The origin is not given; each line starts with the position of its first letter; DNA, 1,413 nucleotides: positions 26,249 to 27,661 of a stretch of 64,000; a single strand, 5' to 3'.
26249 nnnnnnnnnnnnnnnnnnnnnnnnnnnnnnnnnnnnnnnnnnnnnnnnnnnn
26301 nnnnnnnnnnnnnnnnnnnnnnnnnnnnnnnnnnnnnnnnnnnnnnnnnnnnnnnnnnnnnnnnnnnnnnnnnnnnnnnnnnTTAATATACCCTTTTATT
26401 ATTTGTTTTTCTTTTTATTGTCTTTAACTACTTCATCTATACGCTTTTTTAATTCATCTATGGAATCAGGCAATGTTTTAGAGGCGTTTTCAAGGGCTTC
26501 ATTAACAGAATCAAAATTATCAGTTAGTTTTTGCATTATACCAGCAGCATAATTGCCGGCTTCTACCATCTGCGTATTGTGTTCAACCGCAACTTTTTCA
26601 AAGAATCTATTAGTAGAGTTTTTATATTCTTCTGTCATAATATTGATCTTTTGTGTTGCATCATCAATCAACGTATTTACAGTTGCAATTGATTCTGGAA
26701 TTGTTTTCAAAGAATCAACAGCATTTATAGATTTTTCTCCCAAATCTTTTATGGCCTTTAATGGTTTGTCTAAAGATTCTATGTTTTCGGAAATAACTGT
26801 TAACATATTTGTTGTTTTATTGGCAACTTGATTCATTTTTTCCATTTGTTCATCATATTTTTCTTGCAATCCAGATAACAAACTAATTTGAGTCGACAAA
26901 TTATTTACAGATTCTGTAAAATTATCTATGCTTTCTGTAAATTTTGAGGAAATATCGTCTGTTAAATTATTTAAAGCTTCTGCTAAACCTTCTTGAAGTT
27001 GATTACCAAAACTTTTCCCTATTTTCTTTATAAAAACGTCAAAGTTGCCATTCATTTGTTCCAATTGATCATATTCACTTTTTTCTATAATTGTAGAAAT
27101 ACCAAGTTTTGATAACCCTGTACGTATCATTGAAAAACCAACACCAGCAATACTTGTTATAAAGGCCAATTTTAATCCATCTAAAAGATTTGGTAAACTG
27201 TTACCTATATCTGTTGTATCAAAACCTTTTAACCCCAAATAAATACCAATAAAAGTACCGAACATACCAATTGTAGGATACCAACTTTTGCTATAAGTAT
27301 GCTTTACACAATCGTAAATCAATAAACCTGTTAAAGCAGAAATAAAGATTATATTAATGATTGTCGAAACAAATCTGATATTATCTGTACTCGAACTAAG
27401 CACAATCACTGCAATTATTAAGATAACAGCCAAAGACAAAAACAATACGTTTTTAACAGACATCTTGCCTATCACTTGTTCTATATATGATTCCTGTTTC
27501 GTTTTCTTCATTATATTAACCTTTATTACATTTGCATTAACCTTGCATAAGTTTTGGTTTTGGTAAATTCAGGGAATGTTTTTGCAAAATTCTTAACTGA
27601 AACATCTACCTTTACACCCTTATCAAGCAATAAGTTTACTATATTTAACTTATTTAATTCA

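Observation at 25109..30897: Non-canonical Zorya-like module: SNF2 helicase, ankyrin protein, MotA-like, MotB-like and a 171-aa orphan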

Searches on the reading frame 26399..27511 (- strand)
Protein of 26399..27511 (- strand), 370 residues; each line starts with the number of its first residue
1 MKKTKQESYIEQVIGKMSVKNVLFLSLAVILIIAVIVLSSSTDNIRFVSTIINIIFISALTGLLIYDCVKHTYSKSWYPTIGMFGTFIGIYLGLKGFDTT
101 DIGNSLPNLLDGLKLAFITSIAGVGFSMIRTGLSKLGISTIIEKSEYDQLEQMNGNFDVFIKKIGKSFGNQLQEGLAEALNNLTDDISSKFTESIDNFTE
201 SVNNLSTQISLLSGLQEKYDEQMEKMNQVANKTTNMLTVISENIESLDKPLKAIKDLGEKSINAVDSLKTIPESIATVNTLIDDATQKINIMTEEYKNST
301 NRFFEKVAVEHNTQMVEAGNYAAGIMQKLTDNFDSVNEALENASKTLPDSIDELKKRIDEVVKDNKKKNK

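Call 4: search_protein_families(library=padloc, proteins=[window:26399-27511:-], max_evalue=0.01)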
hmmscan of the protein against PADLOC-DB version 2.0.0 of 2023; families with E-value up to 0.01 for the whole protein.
window:26399-27511:- (370 aa): 28 families (the best 25 are shown)
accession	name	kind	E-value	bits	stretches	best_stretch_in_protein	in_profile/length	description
PDLC00637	ZorA2|ZorA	-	2.9e-24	83.6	2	37-129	17-99/420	MotA/ExbB/TolQ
PDLC00635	ZorA2|ZorA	-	4.5e-23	80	1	75-238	50-221/505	MotA/ExbB/TolQ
PDLC00640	ZorA2|ZorA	-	8.6e-23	78.8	2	33-147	5-119/590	MotA/ExbB/TolQ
PDLC00638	ZorA2|ZorA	-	3.8e-17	60.3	1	50-134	25-109/545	MotA/ExbB/TolQ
PDLC00598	ZorA1|ZorA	-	2.1e-15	54.2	2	149-360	405-614/663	MotA/ExbB/TolQ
PDLC00639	ZorA2|ZorA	-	9.2e-15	52.4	1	29-130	9-117/494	MotA/ExbB/TolQ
PDLC00636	ZorA2|ZorA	-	4.3e-14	50.3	2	79-154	50-121/461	MotA/ExbB/TolQ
PDLC00601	ZorA1|ZorA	-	1.9e-11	41.4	2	80-129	144-199/699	MotA/ExbB/TolQ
PDLC00597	ZorA1|ZorA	-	2.1e-09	34.7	2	80-205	117-251/683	MotA/ExbB/TolQ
PDLC00603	ZorA1|ZorA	-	4.4e-09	33.5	1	81-159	140-216/727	MotA/ExbB/TolQ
PDLC00602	ZorA1|ZorA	-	1e-08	32.5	2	81-141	138-200/648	MotA/ExbB/TolQ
PDLC00599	ZorA1|ZorA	-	6.6e-08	29.7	2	81-145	136-205/631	MotA/ExbB/TolQ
PDLC00600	ZorA1|ZorA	-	1.3e-07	28.6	1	172-361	434-620/677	MotA/ExbB/TolQ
PDLC00648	ZorA3|ZorA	-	2.4e-06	24.6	1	170-360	303-479/692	MotA/ExbB/TolQ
PDLC00647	ZorA3|ZorA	-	2.4e-06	24.3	1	81-354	121-384/780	MotA/ExbB/TolQ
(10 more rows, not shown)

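Call 5: search_protein_families(library=pfam, proteins=[window:26399-27511:-], max_evalue=0.01)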
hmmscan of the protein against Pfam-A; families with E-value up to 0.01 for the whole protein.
window:26399-27511:- (370 aa): 11 families
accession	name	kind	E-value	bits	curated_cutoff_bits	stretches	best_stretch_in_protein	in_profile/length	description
PF01442.23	Apolipoprotein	-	1.5e-05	25.2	90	0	277-363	52-135/190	Apolipoprotein A1/A4/E domain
PF20155.4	TMP_3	-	4.8e-05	23.6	41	0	198-264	6-72/192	Tape measure protein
PF06103.16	DUF948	-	6.1e-05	23.6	37.2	0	212-260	35-83/89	Bacterial protein of unknown function (DUF948)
PF04108.17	ATG17_like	-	6.7e-05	23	43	1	173-365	37-231/355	Autophagy protein ATG17-like domain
PF01618.21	MotA_ExbB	-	7e-05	23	22.9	1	78-129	56-106/127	MotA/TolQ/ExbB proton channel family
PF07889.17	DUF1664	-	0.00031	21.2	34.6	0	187-257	42-109/124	Protein of unknown function (DUF1664)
PF06013.18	WXG100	-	0.00066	20.3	27.3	0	216-248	46-78/86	Proteins of 100 residues with WXG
PF06160.17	EzrA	-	0.0012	17.7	39.6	1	182-364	53-241/557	Septation ring formation regulator, EzrA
PF21774.3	NagJ_C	-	0.0013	19.9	28.3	0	192-273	3-78/114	Hyaluronidase post-catalytic domain-like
PF04513.17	Baculo_PEP_C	-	0.0015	19.1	38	0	171-262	38-125/140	Baculovirus polyhedron envelope protein, PEP, C terminus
PF11727.13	ISG65-75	-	0.003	17.3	25.1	1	248-367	20-139/281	Invariant surface glycoprotein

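Call 12: find_homologous_proteins(query=window:26399-27511:-, max_evalue=0.001)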
Query window:26399-27511:- (370 aa): 86 proteins with E <= 0.001 among 8000 candidates.
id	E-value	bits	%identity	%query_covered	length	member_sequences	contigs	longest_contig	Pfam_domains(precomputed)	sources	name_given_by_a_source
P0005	1.4e-223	759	98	100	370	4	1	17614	PF28082.1,PF01442.24,PF06103.17,PF04108.18,PF20155.5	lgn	-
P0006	6.6e-175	599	75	96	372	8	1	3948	PF28082.1,PF04108.18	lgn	-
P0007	1.3e-163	562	75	100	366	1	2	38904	PF28082.1,PF01442.24,PF06103.17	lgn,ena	-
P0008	2.0e-97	345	48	95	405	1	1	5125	PF01618.22,PF28082.1,PF01442.24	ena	-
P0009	5.3e-88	314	47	86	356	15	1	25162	PF01618.22,PF01442.24,PF04108.18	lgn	-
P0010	1.4e-86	309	49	80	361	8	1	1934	-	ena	-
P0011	8.4e-85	303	44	95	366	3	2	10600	PF04108.18,PF07889.18,PF20155.5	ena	-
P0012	6.0e-83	297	45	93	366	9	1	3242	PF01618.22,PF07889.18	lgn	-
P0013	2.0e-82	295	46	86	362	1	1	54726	PF01618.22,PF07889.18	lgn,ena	-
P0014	4.6e-82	294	44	90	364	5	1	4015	PF01618.22,PF07889.18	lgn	-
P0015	1.8e-81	292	44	93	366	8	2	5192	PF01618.22,PF20155.5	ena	-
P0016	2.0e-81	292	44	93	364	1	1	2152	PF01618.22,PF20155.5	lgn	-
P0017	9.3e-80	286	43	90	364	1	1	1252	PF01618.22,PF20155.5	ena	-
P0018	1.6e-25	108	26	95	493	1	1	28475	PF28082.1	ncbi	-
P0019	2.0e-25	108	27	94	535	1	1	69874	PF01618.22,PF28082.1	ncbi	-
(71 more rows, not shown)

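Call 13: find_encoding_contigs(protein=P0013, flank=10000, max_places=2)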
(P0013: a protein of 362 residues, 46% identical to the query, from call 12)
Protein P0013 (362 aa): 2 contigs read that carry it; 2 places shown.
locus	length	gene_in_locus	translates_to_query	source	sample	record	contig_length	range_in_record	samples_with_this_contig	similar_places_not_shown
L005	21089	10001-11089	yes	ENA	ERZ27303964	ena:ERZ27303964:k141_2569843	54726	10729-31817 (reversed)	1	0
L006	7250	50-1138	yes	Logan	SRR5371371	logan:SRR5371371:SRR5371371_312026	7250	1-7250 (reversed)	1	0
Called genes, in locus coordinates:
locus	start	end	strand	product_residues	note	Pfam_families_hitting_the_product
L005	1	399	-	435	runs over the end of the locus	PF03747:ADP_ribosyl_GH, PF01661:Macro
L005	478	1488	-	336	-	PF13280:WYL (weak)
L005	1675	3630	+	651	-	PF11074:DUF2779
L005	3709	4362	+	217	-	-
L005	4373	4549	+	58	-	-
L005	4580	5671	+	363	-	PF01098:FTSW_RODA_SPOVE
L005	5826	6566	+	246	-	PF26739:DUF8245, PF13392:HNH_3 (weak)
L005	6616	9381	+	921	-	PF13872:AAA_34 (faint), PF00176:SNF2-rel_dom, PF00270:DEAD (weak), PF04851:ResIII, PF00271:Helicase_C, PF13307:Helicase_C_2 (faint)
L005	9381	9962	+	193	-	-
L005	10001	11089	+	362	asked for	PF01618:MotA_ExbB (weak), PF07889:DUF1664 (faint)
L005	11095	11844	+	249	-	PF00691:OmpA (faint)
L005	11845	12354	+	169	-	PF26739:DUF8245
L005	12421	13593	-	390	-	PF10544:T5orf172, PF13455:MUG113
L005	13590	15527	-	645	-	PF04851:ResIII (weak)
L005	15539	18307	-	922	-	PF20464:MmeI_N, PF20465:MmeI_hel, PF02384:N6_Mtase (faint), PF20473:MmeI_Mtase, PF07669:Eco57I, PF20466:MmeI_TRD, PF20467:MmeI_C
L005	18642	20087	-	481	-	PF17289:Terminase_6C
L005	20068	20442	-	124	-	PF18932:DUF5681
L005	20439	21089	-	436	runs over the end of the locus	PF02195:ParB_N, PF01555:N6_N4_Mtase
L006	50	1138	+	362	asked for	PF01618:MotA_ExbB (weak), PF07889:DUF1664 (faint)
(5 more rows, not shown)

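Call 14: find_encoding_contigs(protein=P0009, flank=10000, max_places=2)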
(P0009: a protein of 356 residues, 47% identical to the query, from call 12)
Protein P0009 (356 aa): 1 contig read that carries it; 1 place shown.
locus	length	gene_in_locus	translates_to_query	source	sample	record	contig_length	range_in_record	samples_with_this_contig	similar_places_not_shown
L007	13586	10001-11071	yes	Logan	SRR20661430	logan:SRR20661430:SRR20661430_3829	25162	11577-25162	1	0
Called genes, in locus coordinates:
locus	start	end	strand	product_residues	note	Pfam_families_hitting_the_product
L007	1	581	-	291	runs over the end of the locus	PF00145:DNA_methylase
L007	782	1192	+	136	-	-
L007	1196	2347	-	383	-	-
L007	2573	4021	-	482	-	PF17289:Terminase_6C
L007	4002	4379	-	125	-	PF18932:DUF5681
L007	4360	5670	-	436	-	PF02195:ParB_N, PF01555:N6_N4_Mtase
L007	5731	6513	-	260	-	-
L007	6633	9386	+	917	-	PF00176:SNF2-rel_dom, PF00270:DEAD, PF00271:Helicase_C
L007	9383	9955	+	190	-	PF12796:Ank_2, PF00023:Ank, PF13637:Ank_4 (weak), PF13857:Ank_5 (weak), PF00023:Ank (weak), PF12796:Ank_2, PF13637:Ank_4, PF13857:Ank_5, +2 more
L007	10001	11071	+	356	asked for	PF01618:MotA_ExbB (weak), PF01442:Apolipoprotein (faint), PF04108:ATG17_like (weak)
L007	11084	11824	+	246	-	PF00691:OmpA (weak)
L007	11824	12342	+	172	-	PF26739:DUF8245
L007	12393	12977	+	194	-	PF04480:DUF559 (faint)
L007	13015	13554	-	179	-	-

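Call 15: find_encoding_contigs(protein=P0011, flank=10000, max_places=2)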
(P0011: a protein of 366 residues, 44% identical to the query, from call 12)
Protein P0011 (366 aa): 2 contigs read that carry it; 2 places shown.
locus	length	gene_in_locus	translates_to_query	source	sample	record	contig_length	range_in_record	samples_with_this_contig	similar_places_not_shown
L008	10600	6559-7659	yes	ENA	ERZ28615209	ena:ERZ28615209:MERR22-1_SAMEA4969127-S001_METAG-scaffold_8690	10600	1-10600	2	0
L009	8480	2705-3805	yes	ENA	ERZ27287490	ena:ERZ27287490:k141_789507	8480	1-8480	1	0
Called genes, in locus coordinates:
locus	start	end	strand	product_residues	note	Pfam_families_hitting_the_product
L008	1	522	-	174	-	?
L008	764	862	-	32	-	-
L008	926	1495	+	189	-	PF13356:Arm-DNA-bind_3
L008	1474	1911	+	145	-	-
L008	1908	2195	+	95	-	-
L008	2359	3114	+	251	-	PF26739:DUF8245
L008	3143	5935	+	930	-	PF13872:AAA_34 (weak), PF00176:SNF2-rel_dom, PF00270:DEAD, PF04851:ResIII, PF00271:Helicase_C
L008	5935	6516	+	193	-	PF12796:Ank_2, PF13606:Ank_3 (faint), PF13857:Ank_5 (faint), PF13637:Ank_4 (weak), PF12796:Ank_2, PF00023:Ank (weak)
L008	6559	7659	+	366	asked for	PF04108:ATG17_like (weak), PF07889:DUF1664 (faint), PF20155:TMP_3 (weak)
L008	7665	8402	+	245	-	PF00691:OmpA (faint)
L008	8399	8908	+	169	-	PF26739:DUF8245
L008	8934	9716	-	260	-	-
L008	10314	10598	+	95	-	?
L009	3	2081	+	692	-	?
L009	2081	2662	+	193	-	PF12796:Ank_2, PF13606:Ank_3 (faint), PF13857:Ank_5 (faint), PF13637:Ank_4 (weak), PF12796:Ank_2, PF00023:Ank (weak)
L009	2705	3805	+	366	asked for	PF04108:ATG17_like (weak), PF07889:DUF1664 (faint), PF20155:TMP_3 (weak)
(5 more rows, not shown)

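Call 19: search_protein_families(library=padloc, proteins=[L005:5826-6566:+, L008:2359-3114:+, L005:11845-12354:+, L007:11824-12342:+, L007:9383-9955:+, L005:9381-9962:+, L007:12393-12977:+], max_evalue=10)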
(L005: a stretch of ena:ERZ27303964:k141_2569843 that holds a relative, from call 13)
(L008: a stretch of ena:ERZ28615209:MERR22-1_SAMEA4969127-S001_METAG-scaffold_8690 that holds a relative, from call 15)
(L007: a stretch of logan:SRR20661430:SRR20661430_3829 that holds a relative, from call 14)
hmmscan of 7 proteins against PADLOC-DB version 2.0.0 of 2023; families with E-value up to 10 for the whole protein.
L005:5826-6566:+ (246 aa): 6 families
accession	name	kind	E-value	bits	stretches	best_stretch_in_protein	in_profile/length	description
PDLC00642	ZorE2|ZorE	-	1.6e-50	170.2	1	51-245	62-264/283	HNH endonuclease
PDLC00645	ZorE2|ZorE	-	3.6e-44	149.3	1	47-246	52-261/375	HNH endonuclease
PDLC00643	ZorE2|ZorE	-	7.4e-35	118.6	1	57-245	70-267/282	HNH endonuclease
PDLC00644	ZorE2|ZorE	-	3.1e-24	84.1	1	70-239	75-238/267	HNH endonuclease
PDLC00646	ZorE2|ZorE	-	1.1e-13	49.6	1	45-144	50-148/162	HNH endonuclease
PDLC03673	HEase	-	0.015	12.9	1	195-243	88-137/227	homing endonuclease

L008:2359-3114:+ (251 aa): 5 families
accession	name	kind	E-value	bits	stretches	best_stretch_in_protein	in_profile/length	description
PDLC00642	ZorE2|ZorE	-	1.8e-48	163.4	1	54-250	61-265/283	HNH endonuclease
PDLC00645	ZorE2|ZorE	-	3.1e-42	142.9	1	47-250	48-261/375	HNH endonuclease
PDLC00643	ZorE2|ZorE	-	4.3e-36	122.7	1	63-250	72-268/282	HNH endonuclease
PDLC00644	ZorE2|ZorE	-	1.1e-21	75.7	1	87-244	83-239/267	HNH endonuclease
PDLC00646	ZorE2|ZorE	-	5.2e-12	44.2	1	46-147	47-147/162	HNH endonuclease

L005:11845-12354:+ (169 aa): 4 families
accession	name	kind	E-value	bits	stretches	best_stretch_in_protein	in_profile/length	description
PDLC00642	ZorE2|ZorE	-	1.5e-11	42.3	1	47-137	63-158/283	HNH endonuclease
PDLC00645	ZorE2|ZorE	-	6.2e-08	30.1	1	52-133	61-151/375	HNH endonuclease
PDLC00646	ZorE2|ZorE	-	8.4e-08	30.5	1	50-134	59-148/162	HNH endonuclease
PDLC00643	ZorE2|ZorE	-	2.9e-07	28.1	1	52-136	69-156/282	HNH endonuclease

L007:11824-12342:+ (172 aa): 4 families
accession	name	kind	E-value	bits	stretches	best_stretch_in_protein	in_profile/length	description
PDLC00642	ZorE2|ZorE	-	2e-10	38.6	1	49-147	64-174/283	HNH endonuclease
PDLC00645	ZorE2|ZorE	-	2.5e-06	24.8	1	46-136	55-154/375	HNH endonuclease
PDLC00646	ZorE2|ZorE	-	6.4e-06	24.4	1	41-134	50-148/162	HNH endonuclease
PDLC00643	ZorE2|ZorE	-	6.5e-05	20.4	1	53-136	70-156/282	HNH endonuclease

L007:9383-9955:+ (190 aa): 3 families
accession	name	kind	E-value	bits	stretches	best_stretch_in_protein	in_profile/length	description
PDLC04783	PDC-M72A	-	1.1e-28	98.6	1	18-169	210-359/392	-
PDLC02908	Ankyrin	-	1.4e-11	41.4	2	37-98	735-795/880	-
PDLC02203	MzaA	-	0.0023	14.2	2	40-95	12-67/683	-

L005:9381-9962:+ (193 aa): 2 families
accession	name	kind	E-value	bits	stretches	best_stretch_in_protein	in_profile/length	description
PDLC04783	PDC-M72A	-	2.6e-24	84.2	1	19-166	212-357/392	-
PDLC02908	Ankyrin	-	5.7e-11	39.4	2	80-166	711-797/880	-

L007:12393-12977:+ (194 aa): 0 families

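Call 20: search_protein_families(library=pfam, proteins=[L005:5826-6566:+, L008:2359-3114:+, L005:11845-12354:+, L007:11824-12342:+, L005:9381-9962:+], max_evalue=10)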
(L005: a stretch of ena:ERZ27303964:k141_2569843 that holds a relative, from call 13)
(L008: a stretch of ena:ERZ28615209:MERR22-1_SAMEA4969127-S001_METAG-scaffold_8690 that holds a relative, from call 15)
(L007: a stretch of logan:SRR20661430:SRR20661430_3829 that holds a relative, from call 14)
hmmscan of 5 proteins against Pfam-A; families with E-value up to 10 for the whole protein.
L005:5826-6566:+ (246 aa): 3 families
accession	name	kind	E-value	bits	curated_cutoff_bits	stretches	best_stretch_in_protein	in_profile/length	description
PF13392.12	HNH_3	-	1.3e-05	25.2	24.8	1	210-231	18-39/46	HNH endonuclease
PF01844.29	HNH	-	0.00098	19.7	21.4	1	197-238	1-43/47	HNH endonuclease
PF18439.7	zf_UBZ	-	0.31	11.2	25.6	1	195-210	3-18/32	Ubiquitin-Binding Zinc Finger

L008:2359-3114:+ (251 aa): 5 families
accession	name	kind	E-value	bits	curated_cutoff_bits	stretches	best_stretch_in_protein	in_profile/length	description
PF01844.29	HNH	-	0.0026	18.3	21.4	1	201-242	1-43/47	HNH endonuclease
PF18439.7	zf_UBZ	-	0.026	14.6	25.6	1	199-211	3-15/32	Ubiquitin-Binding Zinc Finger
PF23550.1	zf_Tbcl_Rhp7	-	0.49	10.4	27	1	194-207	23-36/39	DNA repair protein rhp7 treble clef domain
PF24633.1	DUF7630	-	3.2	8.4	27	1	196-213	20-37/45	Domain of unknown function (DUF7630)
PF13392.12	HNH_3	-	3.7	7.7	24.8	1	215-235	19-39/46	HNH endonuclease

L005:11845-12354:+ (169 aa): 1 family
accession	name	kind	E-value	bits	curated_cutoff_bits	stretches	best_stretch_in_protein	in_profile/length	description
PF10694.14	DUF2500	-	0.12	13.3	33.5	1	73-137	43-91/102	Protein of unknown function (DUF2500)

L007:11824-12342:+ (172 aa): 0 families

L005:9381-9962:+ (193 aa): 8 families
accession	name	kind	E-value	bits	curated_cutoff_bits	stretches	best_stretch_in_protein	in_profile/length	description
PF00023.36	Ank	-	3.5e-27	93.4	21.1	4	36-69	1-33/33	Ankyrin repeat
PF12796.13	Ank_2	-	6.4e-27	94.4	27.3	2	95-166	20-88/90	Ankyrin repeats (3 copies)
PF13637.12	Ank_4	-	9.4e-22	77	22.7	5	78-125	4-50/50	Ankyrin repeats (many copies)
PF13606.12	Ank_3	-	6.2e-17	60.2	22.3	3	104-132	1-29/30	Ankyrin repeat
PF13857.12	Ank_5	-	3.7e-16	59.5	27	4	23-75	1-53/56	Ankyrin repeats (many copies)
PF24521.3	Ank_KRIT1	-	0.00078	19.6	80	1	106-149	86-129/149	KRIT1 ankyrin-repeats domain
PF15260.11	FAM219A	-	0.044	14.5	27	1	14-49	73-108/124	Protein family FAM219A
PF23745.1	ANK_LRRK2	-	0.077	13.3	27.5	1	109-163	35-89/130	LRRK2 ANK repeat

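Call 23: find_related_loci(query=A1, collection=genome_contigs, flank=10000)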
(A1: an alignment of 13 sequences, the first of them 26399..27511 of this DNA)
Query A1 (370 aa) in genome_contigs; peptide patterns used: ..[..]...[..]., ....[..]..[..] (x = any residue, [..] = any of these).
158 stretches matched a pattern; 6 encode a relative of the query (tblastn E <= 1e-3); 6 distinct loci.
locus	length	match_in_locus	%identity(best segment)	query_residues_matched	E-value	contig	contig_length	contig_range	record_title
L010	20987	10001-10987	44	29-362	2e-89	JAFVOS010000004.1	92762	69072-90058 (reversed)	MAG: Alphaproteobacteria bacterium isolate RGIG5256 Sheep_Colon-1__c171516, whole genome shotgun sequence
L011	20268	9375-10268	42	53-361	1e-74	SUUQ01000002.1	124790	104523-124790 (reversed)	MAG: Alphaproteobacteria bacterium isolate SIG50 NODE_3290_length_124790_cov_6.729342, whole genome shotgun sequence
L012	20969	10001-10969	28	16-290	9e-37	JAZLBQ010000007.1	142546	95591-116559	MAG: Candidatus Enterousia sp. isolate T1900045063_TC20190056.MAGScoT_cleanbin_000013 SGB_4572_k141_2387445, whole genom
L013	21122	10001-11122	27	23-368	1e-36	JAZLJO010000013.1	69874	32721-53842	MAG: Candidatus Enterousia sp. isolate T1900044962_TA20190024.MAGScoT_cleanbin_000037 SGB_3966_k141_258679, whole genome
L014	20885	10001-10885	28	47-290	2e-36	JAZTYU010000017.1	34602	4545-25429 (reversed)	MAG: Candidatus Enterousia sp. isolate T1900045325_YK20190014.MAGScoT_cleanbin_000039 SGB_6437_k141_1682880, whole genom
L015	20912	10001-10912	29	48-317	3e-36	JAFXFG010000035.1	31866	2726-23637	MAG: Alphaproteobacteria bacterium isolate RGIG6362 Sheep_Rectum-4__c646294, whole genome shotgun sequence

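Call 24: find_related_loci(query=A1, collection=viral_contigs, flank=10000)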
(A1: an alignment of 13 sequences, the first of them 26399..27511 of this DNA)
Query A1 (370 aa) in viral_contigs; peptide patterns used: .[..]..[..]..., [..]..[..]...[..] (x = any residue, [..] = any of these).
53 stretches matched a pattern, but none encodes a relative of the query by tblastn (E <= 1e-3).
